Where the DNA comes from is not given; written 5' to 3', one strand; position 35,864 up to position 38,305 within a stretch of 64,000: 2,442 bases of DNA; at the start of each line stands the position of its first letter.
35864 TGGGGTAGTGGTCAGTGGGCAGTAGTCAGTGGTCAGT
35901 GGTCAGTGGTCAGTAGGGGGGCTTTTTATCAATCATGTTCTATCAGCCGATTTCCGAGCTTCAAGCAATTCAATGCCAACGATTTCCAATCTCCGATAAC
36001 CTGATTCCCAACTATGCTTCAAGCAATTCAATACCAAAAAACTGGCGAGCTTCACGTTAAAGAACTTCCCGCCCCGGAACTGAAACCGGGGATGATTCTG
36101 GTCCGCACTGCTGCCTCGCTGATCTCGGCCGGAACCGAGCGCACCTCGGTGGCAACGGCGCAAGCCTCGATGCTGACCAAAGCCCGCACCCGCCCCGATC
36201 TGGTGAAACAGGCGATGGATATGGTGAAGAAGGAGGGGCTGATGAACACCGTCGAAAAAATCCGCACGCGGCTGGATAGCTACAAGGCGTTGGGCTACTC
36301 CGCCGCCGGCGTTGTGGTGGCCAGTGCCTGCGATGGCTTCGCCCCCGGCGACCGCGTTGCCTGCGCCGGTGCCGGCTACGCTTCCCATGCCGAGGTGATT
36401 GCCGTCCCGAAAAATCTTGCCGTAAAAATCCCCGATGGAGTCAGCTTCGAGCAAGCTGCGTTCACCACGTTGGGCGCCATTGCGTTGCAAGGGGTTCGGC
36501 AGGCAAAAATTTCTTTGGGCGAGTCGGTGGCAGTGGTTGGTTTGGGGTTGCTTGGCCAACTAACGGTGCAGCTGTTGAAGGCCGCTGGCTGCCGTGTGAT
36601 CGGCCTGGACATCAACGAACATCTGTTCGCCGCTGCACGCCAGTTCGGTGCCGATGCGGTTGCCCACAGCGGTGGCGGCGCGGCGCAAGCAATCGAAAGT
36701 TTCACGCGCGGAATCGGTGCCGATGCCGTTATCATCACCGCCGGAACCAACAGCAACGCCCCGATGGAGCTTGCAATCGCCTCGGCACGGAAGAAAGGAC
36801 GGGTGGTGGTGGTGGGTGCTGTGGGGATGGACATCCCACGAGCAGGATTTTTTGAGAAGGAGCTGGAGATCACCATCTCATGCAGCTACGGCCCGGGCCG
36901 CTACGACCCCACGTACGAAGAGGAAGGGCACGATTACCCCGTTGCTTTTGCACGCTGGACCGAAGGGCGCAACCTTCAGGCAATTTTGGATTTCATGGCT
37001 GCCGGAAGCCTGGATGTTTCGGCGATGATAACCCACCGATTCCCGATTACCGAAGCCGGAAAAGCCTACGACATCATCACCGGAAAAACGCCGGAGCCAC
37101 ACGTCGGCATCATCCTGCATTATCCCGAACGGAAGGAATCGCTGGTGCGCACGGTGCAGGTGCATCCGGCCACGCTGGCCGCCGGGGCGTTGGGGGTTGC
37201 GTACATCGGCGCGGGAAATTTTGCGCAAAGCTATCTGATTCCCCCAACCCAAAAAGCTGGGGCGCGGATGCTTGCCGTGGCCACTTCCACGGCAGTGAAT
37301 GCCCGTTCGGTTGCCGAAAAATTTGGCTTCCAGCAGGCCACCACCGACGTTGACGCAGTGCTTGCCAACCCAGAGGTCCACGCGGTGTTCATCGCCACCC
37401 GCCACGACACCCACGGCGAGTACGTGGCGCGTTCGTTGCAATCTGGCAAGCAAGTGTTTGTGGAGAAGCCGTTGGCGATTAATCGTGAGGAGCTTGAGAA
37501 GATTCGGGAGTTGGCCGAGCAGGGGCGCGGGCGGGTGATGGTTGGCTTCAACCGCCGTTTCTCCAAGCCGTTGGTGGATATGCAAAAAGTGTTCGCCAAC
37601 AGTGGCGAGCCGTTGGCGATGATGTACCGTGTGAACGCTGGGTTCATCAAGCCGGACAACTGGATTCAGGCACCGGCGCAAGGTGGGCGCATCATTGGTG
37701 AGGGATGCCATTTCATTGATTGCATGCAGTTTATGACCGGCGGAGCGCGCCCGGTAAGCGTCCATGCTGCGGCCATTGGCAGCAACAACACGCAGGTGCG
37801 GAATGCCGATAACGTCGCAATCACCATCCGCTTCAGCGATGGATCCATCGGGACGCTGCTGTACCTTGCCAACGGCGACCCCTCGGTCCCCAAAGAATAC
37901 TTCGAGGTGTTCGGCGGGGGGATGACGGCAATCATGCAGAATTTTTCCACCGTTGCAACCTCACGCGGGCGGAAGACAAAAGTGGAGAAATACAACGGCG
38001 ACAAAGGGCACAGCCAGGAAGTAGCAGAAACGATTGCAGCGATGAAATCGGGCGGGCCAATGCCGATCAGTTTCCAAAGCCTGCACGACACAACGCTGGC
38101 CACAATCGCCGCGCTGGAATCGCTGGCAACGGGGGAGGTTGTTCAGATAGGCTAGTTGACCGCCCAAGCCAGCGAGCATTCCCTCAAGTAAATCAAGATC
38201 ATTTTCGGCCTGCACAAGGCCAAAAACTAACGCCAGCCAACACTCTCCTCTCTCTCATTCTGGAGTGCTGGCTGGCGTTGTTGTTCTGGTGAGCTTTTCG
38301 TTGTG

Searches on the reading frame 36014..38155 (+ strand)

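Call 42: search_protein_families(library=pfam, proteins=[window:36014-38155:+], max_evalue=0.001)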
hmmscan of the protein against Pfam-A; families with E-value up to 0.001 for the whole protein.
window:36014-38155:+ (713 aa): 4 families
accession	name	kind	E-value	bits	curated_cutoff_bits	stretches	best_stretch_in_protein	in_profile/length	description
PF01408.29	GFO_IDH_MocA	-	5.9e-25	88.7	24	1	394-512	2-120/120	Oxidoreductase family, NAD-binding Rossmann fold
PF00107.32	ADH_zinc_N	-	1.7e-19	70.5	31.8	1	180-297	2-120/129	Zinc-binding dehydrogenase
PF22725.1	GFO_IDH_MocA_C3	-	1.8e-09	38.1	27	1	541-617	24-102/124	GFO/IDH/MocA C-terminal domain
PF02894.22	GFO_IDH_MocA_C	-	3.1e-07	30.9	22.9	1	547-625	25-110/218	Oxidoreductase family, C-terminal alpha/beta domain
